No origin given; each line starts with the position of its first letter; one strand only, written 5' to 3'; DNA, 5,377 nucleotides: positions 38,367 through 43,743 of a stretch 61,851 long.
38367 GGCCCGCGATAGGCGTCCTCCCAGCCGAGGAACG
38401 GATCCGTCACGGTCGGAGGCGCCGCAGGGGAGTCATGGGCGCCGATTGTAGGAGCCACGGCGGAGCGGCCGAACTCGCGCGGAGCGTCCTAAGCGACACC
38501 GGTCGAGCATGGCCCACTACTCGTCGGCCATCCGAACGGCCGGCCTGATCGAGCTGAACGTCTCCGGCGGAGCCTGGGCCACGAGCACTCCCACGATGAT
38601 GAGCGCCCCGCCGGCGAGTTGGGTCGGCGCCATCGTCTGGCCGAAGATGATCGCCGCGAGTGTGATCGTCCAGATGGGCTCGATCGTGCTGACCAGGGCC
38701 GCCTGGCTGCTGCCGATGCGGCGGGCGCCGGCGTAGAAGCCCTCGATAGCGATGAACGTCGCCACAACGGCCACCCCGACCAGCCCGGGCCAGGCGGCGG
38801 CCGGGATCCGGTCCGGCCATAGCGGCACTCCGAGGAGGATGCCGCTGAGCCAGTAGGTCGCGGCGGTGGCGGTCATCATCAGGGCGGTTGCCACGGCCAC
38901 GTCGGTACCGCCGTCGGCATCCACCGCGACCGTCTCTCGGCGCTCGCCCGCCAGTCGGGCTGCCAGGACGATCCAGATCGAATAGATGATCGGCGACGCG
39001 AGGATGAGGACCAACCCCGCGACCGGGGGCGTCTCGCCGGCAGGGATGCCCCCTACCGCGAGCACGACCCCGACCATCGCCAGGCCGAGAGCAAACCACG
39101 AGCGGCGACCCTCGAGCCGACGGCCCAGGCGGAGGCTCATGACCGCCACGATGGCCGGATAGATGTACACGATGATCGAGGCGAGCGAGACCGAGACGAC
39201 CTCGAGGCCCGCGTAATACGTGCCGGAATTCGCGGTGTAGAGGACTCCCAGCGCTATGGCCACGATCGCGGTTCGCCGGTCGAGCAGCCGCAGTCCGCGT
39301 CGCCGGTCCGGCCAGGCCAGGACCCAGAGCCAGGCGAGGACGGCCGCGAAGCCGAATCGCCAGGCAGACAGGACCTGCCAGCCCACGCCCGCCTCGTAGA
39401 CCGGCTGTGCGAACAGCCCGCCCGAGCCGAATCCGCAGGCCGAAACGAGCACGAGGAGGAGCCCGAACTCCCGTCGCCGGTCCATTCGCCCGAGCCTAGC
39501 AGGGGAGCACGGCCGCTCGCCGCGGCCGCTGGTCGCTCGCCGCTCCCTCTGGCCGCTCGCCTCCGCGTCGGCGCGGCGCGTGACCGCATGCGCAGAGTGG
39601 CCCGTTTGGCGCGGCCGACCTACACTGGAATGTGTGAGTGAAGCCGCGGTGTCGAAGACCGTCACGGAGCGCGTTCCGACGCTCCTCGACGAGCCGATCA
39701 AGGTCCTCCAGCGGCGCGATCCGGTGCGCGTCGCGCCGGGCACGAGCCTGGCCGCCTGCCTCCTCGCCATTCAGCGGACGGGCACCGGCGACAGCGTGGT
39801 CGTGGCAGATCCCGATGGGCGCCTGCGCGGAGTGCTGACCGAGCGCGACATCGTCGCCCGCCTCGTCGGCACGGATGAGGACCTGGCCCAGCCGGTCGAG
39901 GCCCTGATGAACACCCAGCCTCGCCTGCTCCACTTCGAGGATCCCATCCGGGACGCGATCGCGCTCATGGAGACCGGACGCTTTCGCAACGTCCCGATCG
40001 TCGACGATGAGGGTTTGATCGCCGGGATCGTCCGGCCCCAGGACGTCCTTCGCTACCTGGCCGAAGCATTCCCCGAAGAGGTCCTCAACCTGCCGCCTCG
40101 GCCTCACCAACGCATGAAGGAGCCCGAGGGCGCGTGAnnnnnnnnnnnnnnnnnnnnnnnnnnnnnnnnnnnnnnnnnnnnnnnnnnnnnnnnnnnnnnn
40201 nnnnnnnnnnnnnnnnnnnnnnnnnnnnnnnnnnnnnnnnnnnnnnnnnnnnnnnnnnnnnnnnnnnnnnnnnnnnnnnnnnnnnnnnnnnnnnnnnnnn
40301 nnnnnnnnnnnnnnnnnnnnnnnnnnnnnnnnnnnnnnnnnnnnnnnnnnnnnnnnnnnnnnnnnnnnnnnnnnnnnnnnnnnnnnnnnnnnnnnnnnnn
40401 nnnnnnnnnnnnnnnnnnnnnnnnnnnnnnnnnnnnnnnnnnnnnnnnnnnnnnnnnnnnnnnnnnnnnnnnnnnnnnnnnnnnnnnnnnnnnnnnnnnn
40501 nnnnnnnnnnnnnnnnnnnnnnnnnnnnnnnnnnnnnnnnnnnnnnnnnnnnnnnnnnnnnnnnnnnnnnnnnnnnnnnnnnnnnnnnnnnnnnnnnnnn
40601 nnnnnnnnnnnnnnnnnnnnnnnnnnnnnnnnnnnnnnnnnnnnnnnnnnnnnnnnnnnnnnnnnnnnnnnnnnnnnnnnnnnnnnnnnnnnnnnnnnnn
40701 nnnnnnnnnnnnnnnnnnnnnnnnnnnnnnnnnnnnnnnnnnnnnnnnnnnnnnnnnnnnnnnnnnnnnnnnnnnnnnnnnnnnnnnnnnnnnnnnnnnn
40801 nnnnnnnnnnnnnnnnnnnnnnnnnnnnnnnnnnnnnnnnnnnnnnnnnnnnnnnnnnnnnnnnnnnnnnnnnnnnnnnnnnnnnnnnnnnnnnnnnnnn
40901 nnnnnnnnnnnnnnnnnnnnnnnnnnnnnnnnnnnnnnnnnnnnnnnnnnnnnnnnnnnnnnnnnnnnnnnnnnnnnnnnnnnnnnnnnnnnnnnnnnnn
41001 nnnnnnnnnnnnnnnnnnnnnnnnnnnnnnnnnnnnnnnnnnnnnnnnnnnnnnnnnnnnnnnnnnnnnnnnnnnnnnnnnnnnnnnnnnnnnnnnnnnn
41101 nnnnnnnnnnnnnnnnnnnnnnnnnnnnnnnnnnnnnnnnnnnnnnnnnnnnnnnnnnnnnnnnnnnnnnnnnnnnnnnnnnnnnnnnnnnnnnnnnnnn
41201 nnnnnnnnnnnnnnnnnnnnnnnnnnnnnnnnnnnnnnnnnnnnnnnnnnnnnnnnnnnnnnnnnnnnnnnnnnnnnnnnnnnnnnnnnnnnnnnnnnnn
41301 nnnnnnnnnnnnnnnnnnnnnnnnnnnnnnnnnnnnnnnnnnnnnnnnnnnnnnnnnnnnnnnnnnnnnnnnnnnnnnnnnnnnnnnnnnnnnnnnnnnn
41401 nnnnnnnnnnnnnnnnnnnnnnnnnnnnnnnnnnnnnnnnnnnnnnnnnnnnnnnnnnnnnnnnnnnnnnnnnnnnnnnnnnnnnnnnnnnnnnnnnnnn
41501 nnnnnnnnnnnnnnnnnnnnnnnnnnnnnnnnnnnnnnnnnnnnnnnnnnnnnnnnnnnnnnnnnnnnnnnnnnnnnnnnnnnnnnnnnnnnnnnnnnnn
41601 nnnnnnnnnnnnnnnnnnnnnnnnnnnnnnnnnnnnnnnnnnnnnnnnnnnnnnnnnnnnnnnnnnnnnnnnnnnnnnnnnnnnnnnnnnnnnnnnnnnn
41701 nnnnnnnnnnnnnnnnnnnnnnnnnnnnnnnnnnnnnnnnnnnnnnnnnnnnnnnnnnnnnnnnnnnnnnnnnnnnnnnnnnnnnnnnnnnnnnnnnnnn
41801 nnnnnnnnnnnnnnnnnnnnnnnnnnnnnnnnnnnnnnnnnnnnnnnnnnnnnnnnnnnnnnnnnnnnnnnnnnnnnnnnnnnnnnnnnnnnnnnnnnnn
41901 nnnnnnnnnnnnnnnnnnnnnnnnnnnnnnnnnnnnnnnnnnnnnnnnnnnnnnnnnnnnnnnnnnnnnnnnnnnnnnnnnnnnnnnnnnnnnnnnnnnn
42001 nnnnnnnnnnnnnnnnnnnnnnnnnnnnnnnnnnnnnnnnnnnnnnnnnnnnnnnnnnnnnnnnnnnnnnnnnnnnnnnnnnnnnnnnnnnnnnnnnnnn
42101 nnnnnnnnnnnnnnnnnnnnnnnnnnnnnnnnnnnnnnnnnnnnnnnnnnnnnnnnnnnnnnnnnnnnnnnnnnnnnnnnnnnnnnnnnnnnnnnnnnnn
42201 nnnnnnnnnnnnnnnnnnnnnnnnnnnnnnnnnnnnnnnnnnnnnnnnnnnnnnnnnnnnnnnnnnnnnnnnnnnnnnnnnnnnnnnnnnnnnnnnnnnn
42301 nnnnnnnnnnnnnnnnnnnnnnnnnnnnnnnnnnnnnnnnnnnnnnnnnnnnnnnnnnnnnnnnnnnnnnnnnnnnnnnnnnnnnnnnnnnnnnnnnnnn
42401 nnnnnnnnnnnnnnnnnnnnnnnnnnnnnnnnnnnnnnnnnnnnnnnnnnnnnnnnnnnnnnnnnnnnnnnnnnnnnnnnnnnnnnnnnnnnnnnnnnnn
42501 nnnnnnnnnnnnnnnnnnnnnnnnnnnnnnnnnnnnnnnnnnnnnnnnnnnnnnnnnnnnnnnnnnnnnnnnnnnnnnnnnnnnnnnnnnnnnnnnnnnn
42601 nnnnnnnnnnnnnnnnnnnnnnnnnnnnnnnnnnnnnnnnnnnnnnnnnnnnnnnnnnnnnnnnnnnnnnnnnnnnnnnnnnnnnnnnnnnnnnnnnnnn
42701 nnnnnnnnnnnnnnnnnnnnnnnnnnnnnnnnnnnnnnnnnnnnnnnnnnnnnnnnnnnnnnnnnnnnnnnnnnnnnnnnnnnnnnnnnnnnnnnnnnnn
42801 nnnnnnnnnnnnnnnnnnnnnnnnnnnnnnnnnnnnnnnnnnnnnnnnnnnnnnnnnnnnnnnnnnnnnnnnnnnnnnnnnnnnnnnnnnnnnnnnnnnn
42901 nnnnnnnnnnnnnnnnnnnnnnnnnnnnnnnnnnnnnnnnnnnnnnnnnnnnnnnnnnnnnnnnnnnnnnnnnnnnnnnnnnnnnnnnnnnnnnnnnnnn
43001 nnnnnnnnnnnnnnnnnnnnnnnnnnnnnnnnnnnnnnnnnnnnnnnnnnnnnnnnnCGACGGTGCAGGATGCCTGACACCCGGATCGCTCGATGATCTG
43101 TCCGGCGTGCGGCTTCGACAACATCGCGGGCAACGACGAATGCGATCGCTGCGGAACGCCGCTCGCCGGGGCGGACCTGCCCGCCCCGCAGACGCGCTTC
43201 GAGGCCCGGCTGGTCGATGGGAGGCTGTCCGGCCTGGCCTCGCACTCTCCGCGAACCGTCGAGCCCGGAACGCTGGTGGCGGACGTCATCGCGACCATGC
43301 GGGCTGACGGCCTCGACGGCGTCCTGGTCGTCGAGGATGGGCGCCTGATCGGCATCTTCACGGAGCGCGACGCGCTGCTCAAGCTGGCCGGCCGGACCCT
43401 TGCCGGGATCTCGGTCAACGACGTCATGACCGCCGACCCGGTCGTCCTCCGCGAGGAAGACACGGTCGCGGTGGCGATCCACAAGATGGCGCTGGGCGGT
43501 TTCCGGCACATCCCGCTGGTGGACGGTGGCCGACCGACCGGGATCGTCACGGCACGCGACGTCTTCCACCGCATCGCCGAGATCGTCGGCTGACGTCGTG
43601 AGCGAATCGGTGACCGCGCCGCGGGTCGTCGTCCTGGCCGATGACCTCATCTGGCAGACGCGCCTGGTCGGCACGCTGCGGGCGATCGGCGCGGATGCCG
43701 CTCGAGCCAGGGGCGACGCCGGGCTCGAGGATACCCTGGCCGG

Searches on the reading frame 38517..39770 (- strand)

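Call 40: search_protein_families(library=pfam, proteins=[window:38517-39770:-], max_evalue=0.001)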
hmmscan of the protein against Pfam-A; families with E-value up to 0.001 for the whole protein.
window:38517-39770:- (417 aa): 3 families
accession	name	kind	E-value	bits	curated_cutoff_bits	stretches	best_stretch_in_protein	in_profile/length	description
PF00892.27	EamA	-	6.1e-25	88.5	28.2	2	292-397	24-132/135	EamA-like transporter family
PF03151.22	TPT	-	4.8e-05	23.3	30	0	319-400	57-137/291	Triose-phosphate Transporter family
PF08449.17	UAA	-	0.00019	21.1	26.2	1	333-397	242-306/311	UAA transporter family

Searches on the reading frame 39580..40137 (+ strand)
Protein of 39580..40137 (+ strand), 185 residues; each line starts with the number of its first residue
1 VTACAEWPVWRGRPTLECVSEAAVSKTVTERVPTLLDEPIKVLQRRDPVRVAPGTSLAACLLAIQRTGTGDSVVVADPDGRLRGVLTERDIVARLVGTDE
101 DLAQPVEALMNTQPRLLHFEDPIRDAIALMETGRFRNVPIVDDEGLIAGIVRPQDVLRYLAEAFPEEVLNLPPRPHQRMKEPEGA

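Call 40: search_protein_families(library=pfam, proteins=[window:39580-40137:+], max_evalue=0.001)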
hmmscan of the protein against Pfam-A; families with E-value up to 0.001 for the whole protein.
window:39580-40137:+ (185 aa): 1 family
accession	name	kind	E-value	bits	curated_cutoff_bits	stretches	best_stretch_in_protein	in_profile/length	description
PF00571.33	CBS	-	1.3e-21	77.1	24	2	106-161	1-56/57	CBS domain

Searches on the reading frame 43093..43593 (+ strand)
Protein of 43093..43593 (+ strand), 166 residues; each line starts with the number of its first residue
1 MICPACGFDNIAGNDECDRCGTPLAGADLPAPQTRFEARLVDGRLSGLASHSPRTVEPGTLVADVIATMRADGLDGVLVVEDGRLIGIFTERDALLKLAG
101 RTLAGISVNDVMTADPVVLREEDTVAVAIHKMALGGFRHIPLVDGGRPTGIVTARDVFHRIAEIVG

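Call 39: search_protein_families(library=pfam, proteins=[window:43093-43593:+], max_evalue=0.001)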
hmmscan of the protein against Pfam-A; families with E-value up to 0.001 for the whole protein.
window:43093-43593:+ (166 aa): 1 family
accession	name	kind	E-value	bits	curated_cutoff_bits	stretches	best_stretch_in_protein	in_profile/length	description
PF00571.33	CBS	-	5.4e-25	87.9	24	2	108-162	1-56/57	CBS domain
